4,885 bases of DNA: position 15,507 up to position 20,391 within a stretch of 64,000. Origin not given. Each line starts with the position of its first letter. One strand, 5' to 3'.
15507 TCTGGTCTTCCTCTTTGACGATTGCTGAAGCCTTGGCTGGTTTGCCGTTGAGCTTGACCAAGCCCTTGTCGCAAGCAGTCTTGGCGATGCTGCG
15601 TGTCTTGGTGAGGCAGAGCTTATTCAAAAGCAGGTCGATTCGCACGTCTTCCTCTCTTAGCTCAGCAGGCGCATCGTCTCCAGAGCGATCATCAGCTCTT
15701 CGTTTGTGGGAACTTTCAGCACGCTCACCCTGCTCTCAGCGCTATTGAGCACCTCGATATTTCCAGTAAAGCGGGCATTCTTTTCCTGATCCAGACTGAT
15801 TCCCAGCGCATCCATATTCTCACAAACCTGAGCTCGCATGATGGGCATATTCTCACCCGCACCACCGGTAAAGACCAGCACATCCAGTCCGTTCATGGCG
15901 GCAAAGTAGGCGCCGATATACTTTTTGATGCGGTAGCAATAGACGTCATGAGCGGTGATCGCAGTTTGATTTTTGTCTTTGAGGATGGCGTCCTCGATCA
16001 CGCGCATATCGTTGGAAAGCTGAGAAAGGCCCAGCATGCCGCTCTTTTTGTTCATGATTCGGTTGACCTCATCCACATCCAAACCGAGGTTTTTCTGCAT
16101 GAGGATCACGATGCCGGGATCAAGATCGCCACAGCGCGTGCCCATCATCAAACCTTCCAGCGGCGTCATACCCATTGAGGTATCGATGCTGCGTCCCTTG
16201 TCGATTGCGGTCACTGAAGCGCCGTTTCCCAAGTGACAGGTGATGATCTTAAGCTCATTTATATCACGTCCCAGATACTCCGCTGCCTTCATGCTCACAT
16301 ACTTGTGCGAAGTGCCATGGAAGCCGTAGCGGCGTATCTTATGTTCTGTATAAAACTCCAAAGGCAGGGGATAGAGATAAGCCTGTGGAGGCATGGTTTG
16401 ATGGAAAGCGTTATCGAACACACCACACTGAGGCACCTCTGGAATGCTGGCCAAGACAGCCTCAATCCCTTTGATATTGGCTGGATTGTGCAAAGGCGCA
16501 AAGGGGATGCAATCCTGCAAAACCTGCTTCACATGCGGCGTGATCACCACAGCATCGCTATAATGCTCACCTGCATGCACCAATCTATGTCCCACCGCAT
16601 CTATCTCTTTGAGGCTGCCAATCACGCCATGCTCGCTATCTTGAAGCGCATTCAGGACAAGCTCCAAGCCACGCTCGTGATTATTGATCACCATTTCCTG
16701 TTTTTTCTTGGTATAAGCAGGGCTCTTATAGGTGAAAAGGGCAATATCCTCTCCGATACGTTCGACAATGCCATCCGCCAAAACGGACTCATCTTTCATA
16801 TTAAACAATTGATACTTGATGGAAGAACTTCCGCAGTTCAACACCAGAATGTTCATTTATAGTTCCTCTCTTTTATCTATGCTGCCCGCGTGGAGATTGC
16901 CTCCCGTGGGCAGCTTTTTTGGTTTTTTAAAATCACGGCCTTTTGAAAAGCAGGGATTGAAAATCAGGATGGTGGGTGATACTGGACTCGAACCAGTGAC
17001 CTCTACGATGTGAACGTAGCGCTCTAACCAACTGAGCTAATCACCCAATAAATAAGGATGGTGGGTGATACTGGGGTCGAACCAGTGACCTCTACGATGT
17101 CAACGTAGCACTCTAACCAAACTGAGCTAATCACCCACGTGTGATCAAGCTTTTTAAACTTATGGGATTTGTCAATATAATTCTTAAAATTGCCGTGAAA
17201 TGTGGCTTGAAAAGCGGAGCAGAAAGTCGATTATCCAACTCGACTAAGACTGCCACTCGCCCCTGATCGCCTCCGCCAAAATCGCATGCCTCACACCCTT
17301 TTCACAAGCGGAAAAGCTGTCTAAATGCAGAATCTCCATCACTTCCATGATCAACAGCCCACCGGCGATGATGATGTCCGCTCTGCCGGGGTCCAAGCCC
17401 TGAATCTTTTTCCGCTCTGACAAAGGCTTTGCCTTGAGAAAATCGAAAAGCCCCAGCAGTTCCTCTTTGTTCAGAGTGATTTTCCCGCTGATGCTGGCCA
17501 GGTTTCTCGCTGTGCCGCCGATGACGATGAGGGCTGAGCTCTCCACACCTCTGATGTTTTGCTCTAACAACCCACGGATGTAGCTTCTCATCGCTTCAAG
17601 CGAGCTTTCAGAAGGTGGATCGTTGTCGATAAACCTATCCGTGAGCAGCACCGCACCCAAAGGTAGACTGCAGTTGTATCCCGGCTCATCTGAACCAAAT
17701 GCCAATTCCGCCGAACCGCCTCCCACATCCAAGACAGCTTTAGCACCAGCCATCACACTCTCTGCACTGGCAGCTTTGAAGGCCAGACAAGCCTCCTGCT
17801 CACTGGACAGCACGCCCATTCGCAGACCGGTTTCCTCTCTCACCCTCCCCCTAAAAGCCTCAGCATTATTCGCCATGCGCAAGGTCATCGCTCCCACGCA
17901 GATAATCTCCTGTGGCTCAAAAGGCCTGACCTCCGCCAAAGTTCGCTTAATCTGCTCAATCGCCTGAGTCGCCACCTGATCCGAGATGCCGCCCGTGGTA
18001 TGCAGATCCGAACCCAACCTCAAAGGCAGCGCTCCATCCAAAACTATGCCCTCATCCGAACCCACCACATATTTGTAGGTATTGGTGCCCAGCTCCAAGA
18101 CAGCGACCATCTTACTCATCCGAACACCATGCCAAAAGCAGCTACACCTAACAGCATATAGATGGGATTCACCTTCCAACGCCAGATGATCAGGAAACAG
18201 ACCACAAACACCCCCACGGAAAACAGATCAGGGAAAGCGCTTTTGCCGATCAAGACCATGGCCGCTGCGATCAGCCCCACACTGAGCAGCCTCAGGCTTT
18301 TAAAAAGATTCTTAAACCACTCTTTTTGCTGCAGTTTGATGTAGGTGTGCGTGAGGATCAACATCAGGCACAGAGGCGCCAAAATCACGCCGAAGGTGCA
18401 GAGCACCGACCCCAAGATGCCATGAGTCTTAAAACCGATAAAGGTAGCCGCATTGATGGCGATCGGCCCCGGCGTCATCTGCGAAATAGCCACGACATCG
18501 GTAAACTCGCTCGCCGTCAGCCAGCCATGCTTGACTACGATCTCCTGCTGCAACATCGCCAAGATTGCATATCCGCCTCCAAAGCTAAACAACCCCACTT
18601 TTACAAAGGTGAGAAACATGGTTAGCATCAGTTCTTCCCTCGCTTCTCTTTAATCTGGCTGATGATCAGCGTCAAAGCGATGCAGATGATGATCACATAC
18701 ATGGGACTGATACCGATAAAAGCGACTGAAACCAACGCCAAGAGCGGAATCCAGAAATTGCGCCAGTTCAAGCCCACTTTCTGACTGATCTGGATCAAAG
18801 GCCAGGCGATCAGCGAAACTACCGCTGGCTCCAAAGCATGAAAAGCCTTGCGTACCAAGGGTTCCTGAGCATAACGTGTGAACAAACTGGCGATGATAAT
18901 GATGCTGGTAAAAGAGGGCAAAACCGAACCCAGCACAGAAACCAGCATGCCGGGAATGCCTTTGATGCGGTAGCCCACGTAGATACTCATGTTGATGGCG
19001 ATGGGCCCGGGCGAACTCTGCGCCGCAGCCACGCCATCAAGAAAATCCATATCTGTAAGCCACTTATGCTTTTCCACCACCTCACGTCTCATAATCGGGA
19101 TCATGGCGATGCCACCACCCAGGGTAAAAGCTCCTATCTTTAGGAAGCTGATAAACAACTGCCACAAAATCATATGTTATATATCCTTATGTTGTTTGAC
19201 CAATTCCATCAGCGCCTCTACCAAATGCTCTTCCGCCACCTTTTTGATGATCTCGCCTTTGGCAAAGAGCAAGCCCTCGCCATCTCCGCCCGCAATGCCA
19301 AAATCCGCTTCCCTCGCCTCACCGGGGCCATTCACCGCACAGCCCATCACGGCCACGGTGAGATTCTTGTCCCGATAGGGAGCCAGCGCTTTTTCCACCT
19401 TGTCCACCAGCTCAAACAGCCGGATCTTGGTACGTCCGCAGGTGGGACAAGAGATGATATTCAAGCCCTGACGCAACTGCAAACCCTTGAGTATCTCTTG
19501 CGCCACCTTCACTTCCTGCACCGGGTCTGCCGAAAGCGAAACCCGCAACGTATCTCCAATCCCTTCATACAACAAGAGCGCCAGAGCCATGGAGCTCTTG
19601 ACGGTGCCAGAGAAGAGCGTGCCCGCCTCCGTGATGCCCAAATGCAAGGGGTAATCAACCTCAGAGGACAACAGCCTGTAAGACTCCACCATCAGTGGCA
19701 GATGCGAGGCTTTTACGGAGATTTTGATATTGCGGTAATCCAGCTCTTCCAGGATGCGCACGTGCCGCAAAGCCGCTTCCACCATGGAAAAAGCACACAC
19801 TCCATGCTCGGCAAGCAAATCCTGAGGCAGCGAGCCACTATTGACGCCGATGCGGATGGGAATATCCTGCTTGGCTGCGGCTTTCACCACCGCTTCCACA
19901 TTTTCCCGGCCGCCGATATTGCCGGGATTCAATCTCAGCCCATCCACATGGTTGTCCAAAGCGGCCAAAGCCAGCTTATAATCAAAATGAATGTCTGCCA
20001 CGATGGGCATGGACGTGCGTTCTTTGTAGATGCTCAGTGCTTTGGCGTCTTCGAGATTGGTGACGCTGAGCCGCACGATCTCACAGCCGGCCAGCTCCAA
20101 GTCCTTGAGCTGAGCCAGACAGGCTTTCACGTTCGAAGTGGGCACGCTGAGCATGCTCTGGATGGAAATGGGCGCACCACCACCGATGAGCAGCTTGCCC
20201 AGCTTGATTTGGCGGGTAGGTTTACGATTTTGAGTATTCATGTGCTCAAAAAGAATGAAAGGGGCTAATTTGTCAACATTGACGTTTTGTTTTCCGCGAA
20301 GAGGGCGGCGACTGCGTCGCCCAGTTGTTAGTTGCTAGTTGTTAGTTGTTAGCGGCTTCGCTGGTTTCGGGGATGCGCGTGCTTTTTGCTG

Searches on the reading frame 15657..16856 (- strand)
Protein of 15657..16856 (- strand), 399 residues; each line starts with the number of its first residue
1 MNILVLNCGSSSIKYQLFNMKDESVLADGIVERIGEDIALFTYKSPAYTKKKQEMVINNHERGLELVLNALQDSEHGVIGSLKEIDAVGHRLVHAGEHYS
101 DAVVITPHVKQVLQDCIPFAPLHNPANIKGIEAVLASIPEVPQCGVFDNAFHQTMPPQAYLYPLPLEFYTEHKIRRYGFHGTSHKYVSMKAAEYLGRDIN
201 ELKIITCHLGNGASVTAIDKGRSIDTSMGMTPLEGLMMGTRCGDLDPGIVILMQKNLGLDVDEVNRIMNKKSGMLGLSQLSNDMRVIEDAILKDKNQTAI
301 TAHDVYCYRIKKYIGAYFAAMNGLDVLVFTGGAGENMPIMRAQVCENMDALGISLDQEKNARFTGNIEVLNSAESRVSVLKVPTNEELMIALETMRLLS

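Call 24: search_protein_families(library=pfam, proteins=[window:15657-16856:-], max_evalue=0.001)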
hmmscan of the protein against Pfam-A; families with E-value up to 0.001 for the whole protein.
window:15657-16856:- (399 aa): 1 family
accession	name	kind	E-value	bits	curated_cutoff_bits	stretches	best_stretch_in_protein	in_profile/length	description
PF00871.23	Acetate_kinase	-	5.2e-152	506.5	22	1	3-391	2-391/392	Acetokinase family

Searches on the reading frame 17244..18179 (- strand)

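Call 24: search_protein_families(library=pfam, proteins=[window:17244-18179:-], max_evalue=0.001)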
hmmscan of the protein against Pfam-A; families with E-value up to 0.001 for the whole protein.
window:17244-18179:- (311 aa): 1 family
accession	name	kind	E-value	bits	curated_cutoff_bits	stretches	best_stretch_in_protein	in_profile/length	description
PF02541.22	Ppx-GppA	-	4.3e-45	154.8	27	1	53-303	20-280/285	Ppx/GppA phosphatase family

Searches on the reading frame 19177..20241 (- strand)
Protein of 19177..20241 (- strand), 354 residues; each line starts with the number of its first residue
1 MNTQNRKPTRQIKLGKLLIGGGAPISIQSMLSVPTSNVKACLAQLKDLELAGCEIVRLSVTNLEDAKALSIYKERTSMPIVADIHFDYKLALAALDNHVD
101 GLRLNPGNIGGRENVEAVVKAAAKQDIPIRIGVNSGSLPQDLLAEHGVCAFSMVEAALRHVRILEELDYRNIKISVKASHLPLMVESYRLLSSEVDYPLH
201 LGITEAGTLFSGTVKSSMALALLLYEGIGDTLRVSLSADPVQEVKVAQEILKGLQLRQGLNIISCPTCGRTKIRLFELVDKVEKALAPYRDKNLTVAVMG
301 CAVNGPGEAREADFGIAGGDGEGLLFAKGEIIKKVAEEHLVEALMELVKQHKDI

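Call 30: search_protein_families(library=pfam, proteins=[window:19177-20241:-], max_evalue=0.001)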
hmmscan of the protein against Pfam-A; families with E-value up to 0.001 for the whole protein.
window:19177-20241:- (354 aa): 1 family
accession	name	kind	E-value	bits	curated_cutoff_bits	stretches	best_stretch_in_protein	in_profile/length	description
PF04551.19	GcpE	-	6.6e-142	473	32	1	9-349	1-342/343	GcpE protein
